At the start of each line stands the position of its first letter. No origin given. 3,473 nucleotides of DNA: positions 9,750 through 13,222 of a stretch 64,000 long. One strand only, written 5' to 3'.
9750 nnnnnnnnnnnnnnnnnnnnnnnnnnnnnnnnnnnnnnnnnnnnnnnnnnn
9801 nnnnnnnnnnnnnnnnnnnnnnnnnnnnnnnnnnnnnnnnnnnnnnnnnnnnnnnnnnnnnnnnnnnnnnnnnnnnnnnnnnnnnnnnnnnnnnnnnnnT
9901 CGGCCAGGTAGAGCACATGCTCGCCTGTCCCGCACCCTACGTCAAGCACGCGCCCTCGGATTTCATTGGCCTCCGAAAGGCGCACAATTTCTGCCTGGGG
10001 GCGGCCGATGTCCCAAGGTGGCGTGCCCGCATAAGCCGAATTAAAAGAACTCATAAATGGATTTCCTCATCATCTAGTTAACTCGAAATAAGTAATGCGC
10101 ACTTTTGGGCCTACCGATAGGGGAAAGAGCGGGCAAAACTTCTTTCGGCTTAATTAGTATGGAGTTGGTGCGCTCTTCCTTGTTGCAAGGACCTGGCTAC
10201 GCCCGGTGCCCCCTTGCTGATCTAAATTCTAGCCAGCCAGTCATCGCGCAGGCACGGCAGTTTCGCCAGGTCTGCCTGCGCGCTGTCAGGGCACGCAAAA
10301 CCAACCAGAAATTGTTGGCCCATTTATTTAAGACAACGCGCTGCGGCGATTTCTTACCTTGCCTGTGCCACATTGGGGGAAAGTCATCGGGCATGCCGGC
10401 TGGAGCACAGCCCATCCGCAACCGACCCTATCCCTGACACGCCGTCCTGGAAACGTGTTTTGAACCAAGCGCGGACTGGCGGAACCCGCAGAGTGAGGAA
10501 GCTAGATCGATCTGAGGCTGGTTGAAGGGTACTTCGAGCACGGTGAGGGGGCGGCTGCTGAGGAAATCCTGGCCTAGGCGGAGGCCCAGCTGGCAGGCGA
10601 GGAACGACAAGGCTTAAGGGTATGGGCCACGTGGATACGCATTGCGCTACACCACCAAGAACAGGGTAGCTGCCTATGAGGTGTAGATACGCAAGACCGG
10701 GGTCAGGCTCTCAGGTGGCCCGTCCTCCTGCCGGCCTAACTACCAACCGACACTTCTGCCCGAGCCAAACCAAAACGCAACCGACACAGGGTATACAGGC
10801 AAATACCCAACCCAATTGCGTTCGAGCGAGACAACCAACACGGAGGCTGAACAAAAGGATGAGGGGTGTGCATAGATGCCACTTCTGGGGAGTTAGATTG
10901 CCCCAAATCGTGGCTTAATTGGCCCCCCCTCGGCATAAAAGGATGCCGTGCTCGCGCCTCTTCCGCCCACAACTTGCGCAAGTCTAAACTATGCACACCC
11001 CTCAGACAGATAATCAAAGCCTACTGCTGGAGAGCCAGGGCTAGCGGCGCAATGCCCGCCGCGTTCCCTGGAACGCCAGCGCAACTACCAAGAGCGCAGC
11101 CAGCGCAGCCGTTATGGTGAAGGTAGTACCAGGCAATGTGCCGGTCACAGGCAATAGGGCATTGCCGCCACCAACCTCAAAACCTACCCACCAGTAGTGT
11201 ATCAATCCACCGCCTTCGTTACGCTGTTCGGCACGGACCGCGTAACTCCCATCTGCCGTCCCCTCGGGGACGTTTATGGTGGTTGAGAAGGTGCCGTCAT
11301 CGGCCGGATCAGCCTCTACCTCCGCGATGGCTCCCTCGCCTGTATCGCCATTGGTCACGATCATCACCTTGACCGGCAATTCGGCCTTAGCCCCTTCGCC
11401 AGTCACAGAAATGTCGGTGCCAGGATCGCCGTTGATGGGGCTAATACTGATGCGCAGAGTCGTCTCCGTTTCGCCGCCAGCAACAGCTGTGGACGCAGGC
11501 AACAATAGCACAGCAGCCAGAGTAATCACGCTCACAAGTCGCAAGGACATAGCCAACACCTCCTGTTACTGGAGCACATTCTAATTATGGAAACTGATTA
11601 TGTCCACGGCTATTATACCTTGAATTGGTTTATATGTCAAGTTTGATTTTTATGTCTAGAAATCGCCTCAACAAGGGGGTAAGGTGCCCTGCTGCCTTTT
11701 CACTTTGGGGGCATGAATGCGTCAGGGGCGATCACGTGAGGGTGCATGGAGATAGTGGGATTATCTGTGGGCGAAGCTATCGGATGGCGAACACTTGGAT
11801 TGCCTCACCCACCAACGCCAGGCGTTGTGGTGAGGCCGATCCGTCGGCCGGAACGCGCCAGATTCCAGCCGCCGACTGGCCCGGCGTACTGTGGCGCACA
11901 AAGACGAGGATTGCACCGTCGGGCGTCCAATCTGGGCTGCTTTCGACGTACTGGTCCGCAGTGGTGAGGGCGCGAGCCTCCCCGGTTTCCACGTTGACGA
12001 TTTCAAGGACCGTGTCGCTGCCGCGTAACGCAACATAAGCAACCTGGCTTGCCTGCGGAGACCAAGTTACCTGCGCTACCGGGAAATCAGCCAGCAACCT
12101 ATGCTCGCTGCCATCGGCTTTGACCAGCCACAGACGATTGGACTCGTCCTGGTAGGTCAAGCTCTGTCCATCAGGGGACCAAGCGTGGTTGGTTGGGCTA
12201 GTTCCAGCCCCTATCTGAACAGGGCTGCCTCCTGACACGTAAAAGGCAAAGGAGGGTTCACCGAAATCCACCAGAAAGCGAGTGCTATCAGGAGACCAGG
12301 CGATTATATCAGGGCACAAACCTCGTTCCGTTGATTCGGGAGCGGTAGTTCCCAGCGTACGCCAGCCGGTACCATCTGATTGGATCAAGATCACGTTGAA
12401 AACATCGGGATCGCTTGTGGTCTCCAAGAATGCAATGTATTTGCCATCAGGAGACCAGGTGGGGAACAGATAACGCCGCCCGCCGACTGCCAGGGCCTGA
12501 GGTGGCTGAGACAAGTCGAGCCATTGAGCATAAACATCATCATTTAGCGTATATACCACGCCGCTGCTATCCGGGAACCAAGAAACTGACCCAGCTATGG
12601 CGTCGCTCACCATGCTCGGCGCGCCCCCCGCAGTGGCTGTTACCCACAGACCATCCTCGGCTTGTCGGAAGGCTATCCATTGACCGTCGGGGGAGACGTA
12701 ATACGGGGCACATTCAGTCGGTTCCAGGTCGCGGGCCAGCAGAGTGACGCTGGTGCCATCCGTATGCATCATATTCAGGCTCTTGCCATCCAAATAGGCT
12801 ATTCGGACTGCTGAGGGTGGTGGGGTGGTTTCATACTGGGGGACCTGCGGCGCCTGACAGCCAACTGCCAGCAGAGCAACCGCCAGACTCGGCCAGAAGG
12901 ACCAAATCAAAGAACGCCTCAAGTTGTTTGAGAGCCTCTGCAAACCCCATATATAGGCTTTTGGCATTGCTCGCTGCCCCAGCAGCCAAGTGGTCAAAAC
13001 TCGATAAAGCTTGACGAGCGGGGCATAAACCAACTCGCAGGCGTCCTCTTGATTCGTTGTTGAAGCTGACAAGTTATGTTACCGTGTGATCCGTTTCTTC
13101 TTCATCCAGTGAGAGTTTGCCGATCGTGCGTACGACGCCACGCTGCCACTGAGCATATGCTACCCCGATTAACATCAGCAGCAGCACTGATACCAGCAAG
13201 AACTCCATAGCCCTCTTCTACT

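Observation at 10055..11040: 986-bp ORF-poor gap in an otherwise tightly packed region, rich in nested helices: candidate large structured RNA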

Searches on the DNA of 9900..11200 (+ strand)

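Call 4: search_rna_families(source=window, start=9900, end=11200, threshold=evalue, max_evalue=10, show_alignments=3)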
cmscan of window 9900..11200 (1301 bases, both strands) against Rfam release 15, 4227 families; matches with E-value up to 10: 3.
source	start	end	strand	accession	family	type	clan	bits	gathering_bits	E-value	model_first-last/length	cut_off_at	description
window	10651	10776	-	RF02175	SMAD5-AS1_3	Gene; lncRNA;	-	17.8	60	0.31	1-125/125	no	SMAD5 antisense RNA 1 conserved region 3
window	10887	10911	+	RF01785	blv_FSE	Cis-reg; frameshift_element;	-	15.8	34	7.3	1-27/27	no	ribosomal frameshift site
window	10491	10547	+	RF01147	sR12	Gene; snRNA; snoRNA; CD-box;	-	14.8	38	3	1-52/52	no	Small nucleolar RNA sR12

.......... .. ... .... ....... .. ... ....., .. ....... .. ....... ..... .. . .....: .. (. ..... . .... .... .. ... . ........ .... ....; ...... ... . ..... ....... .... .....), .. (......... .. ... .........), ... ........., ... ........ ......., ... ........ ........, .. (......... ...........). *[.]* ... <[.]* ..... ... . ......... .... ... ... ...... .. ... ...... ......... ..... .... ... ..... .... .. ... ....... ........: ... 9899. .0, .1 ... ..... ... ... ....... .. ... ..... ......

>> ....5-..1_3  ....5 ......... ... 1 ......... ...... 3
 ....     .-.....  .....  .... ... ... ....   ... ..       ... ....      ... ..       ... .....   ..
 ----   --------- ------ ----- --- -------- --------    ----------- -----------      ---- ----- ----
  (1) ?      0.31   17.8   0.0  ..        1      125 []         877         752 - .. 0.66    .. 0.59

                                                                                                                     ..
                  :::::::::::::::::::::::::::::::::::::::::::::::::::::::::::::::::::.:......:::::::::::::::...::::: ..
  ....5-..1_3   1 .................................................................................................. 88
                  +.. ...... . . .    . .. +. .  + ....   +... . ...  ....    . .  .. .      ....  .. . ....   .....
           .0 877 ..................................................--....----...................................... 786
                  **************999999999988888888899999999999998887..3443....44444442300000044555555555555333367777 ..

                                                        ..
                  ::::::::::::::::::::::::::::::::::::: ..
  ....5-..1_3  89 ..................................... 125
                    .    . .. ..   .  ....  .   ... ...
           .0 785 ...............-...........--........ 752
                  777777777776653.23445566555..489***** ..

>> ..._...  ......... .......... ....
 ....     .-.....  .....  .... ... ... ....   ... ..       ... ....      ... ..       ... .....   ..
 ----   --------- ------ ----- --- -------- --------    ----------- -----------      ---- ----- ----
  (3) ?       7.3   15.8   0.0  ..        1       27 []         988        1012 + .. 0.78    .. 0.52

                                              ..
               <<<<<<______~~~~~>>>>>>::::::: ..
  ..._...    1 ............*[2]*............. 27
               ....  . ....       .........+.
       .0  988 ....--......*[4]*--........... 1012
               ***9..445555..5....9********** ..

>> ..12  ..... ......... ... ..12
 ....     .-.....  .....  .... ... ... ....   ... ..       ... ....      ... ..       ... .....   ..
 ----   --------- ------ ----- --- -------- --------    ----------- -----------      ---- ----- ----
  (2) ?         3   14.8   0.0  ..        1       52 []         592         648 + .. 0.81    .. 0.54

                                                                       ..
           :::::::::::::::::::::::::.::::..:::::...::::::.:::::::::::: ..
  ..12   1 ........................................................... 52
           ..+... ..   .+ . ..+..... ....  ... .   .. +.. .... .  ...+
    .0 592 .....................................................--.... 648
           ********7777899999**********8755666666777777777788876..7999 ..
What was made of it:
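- On Large structured ncRNA families of Rfam 15 (OLE, GOLLD, HEARO, ROOL, raiA, group I/II introns, RNase P, tmRNA and others): In 9900..11200 the best E-values are 0.31 to 7.3, to unrelated eukaryotic or viral families at about a third to a half of their gathering scores (call 4).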

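Call 50: search_dna_similar(query=window:10055-11040:+, collection=plasmids, mode=distant, max_evalue=0.01, max_rows=10)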
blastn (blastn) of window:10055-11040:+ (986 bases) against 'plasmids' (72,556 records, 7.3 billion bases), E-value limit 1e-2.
No match.

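Call 51: search_dna_similar(query=window:10055-11040:+, collection=phages, mode=distant, max_evalue=0.01, max_rows=10)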
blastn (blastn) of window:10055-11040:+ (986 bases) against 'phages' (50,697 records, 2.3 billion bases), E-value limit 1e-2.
No match.
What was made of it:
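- No similarity to plasmid or phage records (calls 50, 51).
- Tried and rejected: Plasmid and phage collections: no match (calls 50, 51).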

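Call 61: build_rna_model(alignment_id=A1, structure=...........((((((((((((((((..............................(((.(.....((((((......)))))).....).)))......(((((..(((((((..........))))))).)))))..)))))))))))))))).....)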
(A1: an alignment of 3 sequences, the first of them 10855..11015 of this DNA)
Model R1 built from alignment A1 (3 sequences, 161 columns); structure: as given.
model positions 161; base pairs 38; branch points 1; effective number of sequences 0.74; information 0.589 bits per position. Calibrated on 0.2 Mb of random sequence (short: E-values are rough).
structure used (alignment columns):
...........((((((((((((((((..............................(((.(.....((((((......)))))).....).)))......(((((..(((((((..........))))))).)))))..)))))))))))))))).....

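Call 62: search_with_rna_model(model_id=R1, sources=[window, L011, L012, L013, L015, L016, L096, L097, L098, L099, L100, L101, L102, L103, L104, L105, L106, L107, L108, L109, L110, L017, L018, L019, L020, L021, L022, L025, L027, L033, L080], max_evalue=10)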
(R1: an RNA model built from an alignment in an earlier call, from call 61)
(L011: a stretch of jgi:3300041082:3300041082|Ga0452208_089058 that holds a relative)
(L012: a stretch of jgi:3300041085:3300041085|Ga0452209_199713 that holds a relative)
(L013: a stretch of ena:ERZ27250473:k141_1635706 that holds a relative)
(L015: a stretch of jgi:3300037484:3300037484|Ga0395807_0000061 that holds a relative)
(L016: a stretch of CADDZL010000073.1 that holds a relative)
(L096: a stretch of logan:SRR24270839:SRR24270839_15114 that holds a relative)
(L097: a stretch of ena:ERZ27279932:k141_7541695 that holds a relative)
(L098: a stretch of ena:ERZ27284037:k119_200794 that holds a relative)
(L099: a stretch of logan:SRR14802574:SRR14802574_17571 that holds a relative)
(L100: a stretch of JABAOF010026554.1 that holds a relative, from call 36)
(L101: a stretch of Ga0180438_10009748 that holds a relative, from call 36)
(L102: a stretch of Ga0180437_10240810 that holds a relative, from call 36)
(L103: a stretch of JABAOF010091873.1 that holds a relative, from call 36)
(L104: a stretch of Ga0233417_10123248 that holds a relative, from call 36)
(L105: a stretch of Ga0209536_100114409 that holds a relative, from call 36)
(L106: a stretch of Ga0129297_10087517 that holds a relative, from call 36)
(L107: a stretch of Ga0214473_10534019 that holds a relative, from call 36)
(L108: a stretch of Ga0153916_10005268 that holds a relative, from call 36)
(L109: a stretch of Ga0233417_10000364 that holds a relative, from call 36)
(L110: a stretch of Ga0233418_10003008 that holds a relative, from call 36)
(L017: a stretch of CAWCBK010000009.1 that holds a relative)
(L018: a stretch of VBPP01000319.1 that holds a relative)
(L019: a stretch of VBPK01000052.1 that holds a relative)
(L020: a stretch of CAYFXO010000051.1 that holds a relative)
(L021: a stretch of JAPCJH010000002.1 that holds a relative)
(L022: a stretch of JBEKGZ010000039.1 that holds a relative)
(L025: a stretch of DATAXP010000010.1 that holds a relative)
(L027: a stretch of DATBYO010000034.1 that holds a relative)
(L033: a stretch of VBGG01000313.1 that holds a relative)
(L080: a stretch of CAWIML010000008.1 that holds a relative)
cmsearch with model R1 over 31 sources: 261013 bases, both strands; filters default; matches with E-value up to 10: 5.
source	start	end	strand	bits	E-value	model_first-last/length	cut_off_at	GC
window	10855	11015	-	213.2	1e-52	1-161/161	no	0.54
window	10849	11009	+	28.3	4.6e-05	1-161/161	no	0.55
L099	8104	8179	+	13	0.41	1-161/161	no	0.47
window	38715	38794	-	9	4.4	1-161/161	no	0.62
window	44921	44957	-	7.9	8.5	1-161/161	no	0.57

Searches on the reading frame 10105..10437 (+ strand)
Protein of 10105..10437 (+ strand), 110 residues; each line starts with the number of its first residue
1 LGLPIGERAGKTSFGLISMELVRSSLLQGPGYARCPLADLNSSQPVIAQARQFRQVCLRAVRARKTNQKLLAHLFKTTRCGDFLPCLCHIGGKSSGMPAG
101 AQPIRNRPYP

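Call 7: search_protein_families(library=pfam, proteins=[window:10105-10437:+], max_evalue=0.1)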
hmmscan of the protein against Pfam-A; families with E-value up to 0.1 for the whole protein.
window:10105-10437:+ (110 aa): 0 families

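Call 49: search_protein_families(library=ncbifam, proteins=[window:10105-10437:+], max_evalue=0.01)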
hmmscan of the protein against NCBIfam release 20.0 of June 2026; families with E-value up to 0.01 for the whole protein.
window:10105-10437:+ (110 aa): 0 families

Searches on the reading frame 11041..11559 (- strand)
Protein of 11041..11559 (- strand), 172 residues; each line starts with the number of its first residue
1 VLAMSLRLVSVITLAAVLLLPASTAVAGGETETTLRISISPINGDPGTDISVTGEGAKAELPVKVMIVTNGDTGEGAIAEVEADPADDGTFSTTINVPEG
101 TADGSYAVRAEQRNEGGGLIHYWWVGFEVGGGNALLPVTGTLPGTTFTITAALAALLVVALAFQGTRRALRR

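Call 7: search_protein_families(library=pfam, proteins=[window:11041-11559:-], max_evalue=0.1)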
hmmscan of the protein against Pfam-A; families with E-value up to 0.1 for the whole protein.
window:11041-11559:- (172 aa): 2 families
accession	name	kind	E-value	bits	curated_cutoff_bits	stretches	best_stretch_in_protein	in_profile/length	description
PF01835.25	MG2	-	0.0058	17.4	32.8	1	60-118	33-88/96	MG2 domain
PF20009.4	GEVED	-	0.014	16.6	24.4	1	80-114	21-55/78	GEVED domain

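Call 36: find_related_loci(query=window:11041-11559:-, collection=metagenome_contigs, flank=3000)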
Query window:11041-11559:- (172 aa) in metagenome_contigs; peptide patterns used: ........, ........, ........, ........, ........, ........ (x = any residue, [..] = any of these).
534 stretches matched a pattern; 11 encode a relative of the query (tblastn E <= 1e-3); 11 distinct loci.
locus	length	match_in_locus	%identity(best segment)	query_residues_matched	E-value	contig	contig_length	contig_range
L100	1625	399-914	76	1-172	6e-90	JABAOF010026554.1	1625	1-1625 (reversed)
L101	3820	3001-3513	75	2-172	2e-84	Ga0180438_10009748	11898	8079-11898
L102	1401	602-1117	75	2-172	9e-89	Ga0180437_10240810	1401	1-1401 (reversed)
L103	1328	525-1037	73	2-172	1e-86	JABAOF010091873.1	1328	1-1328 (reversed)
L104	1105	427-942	80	1-172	1e-86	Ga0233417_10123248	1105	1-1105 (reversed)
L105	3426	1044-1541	75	1-166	9e-81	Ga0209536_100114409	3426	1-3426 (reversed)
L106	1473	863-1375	77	2-172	2e-84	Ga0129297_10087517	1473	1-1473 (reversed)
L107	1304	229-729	72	4-172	6e-81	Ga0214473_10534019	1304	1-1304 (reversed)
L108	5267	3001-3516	77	1-172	9e-73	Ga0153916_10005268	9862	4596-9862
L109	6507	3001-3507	80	4-172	7e-72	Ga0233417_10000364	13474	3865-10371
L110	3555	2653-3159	79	4-172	2e-71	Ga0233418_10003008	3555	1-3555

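Call 48: search_protein_families(library=pfam, proteins=[L105:1847-3424:-, window:11041-11559:-], max_evalue=0.01)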
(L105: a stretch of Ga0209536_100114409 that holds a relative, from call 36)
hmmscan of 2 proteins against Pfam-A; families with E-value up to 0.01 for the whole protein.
L105:1847-3424:- (525 aa): 15 families
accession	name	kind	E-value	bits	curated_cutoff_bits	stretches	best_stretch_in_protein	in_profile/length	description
PF17874.7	TPR_MalT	-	6.1e-16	59.1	45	2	348-503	36-190/336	MalT-like TPR region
PF07719.23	TPR_2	-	2.6e-15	55.6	27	2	312-342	1-31/34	Tetratricopeptide repeat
PF13424.12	TPR_12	-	1.7e-13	51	30.1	3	395-461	6-74/77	Tetratricopeptide repeat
PF13181.12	TPR_8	-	9e-12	44.6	25.7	0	312-342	1-31/34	Tetratricopeptide repeat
PF00515.34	TPR_1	-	1.5e-11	44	27.8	1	312-342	1-31/34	Tetratricopeptide repeat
PF13414.12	TPR_11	-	1.9e-08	34.3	26.8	0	319-341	1-23/42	TPR repeat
PF13176.12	TPR_7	-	2.9e-08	33.6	27.9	0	317-344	4-31/36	Tetratricopeptide repeat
PF07721.20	TPR_4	-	1.3e-06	28.8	27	0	435-456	4-25/26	Tetratricopeptide repeat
PF10345.15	Cohesin_load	-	2.4e-06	26.7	25.8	1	262-385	49-171/585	Cohesin loading factor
PF13428.12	TPR_14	-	4.7e-06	27.2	23.5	0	315-341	4-30/44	Tetratricopeptide repeat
PF13432.12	TPR_16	-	2.5e-05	25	32.7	2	164-221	3-61/65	Tetratricopeptide repeat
PF14938.12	SNAP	-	3.5e-05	23.8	25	1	275-342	77-145/282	Soluble NSF attachment protein, SNAP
PF10602.15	RPN7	-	3.9e-05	23.9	29.6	0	294-347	18-71/174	26S proteasome subunit RPN7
PF14559.12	TPR_19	-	0.00044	20.9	25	0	172-214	5-48/68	Tetratricopeptide repeat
PF13174.12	TPR_6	-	0.0071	17.4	26.3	0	196-221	5-30/33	Tetratricopeptide repeat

window:11041-11559:- (172 aa): 1 family
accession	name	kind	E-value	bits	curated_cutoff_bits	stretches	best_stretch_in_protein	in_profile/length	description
PF01835.25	MG2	-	0.0058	17.4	32.8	1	60-118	33-88/96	MG2 domain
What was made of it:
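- On Pseudogene relic of a MalT/AfsR-like TPR regulator: The intact L105 protein matches PF17874 TPR_MalT at E 6e-16, above its cut-off (call 48).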

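Call 49: search_protein_families(library=ncbifam, proteins=[L105:1847-3424:-, window:11041-11559:-], max_evalue=0.01)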
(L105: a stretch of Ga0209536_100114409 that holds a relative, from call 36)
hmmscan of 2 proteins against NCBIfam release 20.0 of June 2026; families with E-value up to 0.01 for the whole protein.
L105:1847-3424:- (525 aa): 16 families
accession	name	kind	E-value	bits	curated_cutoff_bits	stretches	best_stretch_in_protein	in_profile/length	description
TIGR03903.1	TOMM_kin_cyc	equivalog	2.6e-12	45.4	705.75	1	28-184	758-917/1267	TOMM system kinase/cyclase fusion protein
NF053617.1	SARPRegAfsRStmc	equivalog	7.6e-10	37.4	1430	2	339-517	723-898/986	SARP-family global regulator AfsR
NF033920.0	C39_PA2778_fam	equivalog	6e-09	35.7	150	1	312-382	190-254/255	PA2778 family cysteine peptidase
NF052312.1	T9SS_PorW_SprE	equivalog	2.1e-08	33.3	250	1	197-472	110-375/716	type IX secretion system periplasmic lipoprotein PorW/SprE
NF053720.1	NsdA_fam_reg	subfamily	6.6e-08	32.5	75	1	401-516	210-323/432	NsdA family TPR-like regulatory protein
NF003420.0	PRK04841.1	equivalog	7.3e-08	30.9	537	1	147-457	330-637/903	HTH-type transcriptional regulator MalT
NF053520.1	HK_Porph_FimS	equivalog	1e-06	27.3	600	1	195-346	128-278/618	sensor histidine kinase FimS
TIGR02795.1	tol_pal_ybgF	equivalog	1.7e-05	25.4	90.1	0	308-340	35-67/119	tol-pal system protein YbgF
NF041717.1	HaaA_phane_TPR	equivalog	5.3e-05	21.5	1125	2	197-347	718-867/882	cyclophane-containing RiPP biosynthesis TPR protein HaaT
TIGR02521.1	type_IV_pilW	equivalog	7.5e-05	22.4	154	1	259-453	19-197/234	type IV pilus biogenesis/stability protein PilW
NF040959.1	MamA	equivalog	0.0001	21.8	200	0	231-375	71-196/204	magnetosome protein MamA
NF033762.1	social_mot_Tgl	equivalog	0.00011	21.6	225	0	428-458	27-57/252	social motility TPR repeat lipoprotein Tgl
NF002725.1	PRK02603.1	equivalog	0.00019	21.5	143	0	393-501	36-133/173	photosystem I assembly protein Ycf3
NF008756.0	PRK11788.1-4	equivalog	0.00064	18.9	474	0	140-219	163-242/389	lipopolysaccharide assembly protein LapB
NF047507.1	TPR_BatC_Lepto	exception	0.0013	18.3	175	0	301-341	85-125/214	TPR repeat-containing protein BatC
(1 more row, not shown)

window:11041-11559:- (172 aa): 0 families

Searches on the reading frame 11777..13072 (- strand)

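Call 7: search_protein_families(library=pfam, proteins=[window:11777-13072:-], max_evalue=0.1)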
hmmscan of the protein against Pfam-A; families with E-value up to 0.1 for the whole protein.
window:11777-13072:- (431 aa): 7 families
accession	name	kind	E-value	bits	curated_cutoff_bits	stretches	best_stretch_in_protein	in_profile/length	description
PF07676.18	PD40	-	2.8e-13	49.9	20.9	2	203-215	13-25/38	WD40-like Beta Propeller Repeat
PF25174.1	Beta-prop_THOC3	-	2.7e-09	36.8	305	1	330-391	214-271/272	THOC3 beta-propeller domain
PF00930.27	DPPIV_N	-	2.9e-06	26.7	22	0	205-218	107-120/354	Dipeptidyl peptidase IV (DPP IV) N-terminal region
PF17138.9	DUF5111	-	9.2e-05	22.7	31.9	1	134-187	59-112/122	Domain of unknown function (DUF5111)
PF25460.1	Beta-prop_Aladin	-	0.00072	19.2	171.1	1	294-396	114-216/340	Aladin seven-bladed propeller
PF08662.17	eIF2A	-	0.023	15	20.5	0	328-390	99-159/194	Eukaryotic translation initiation factor eIF2A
PF21003.3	NucS_N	-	0.047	14.1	23.9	0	308-372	23-85/100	Endonuclease NucS N-terminal PH-like domain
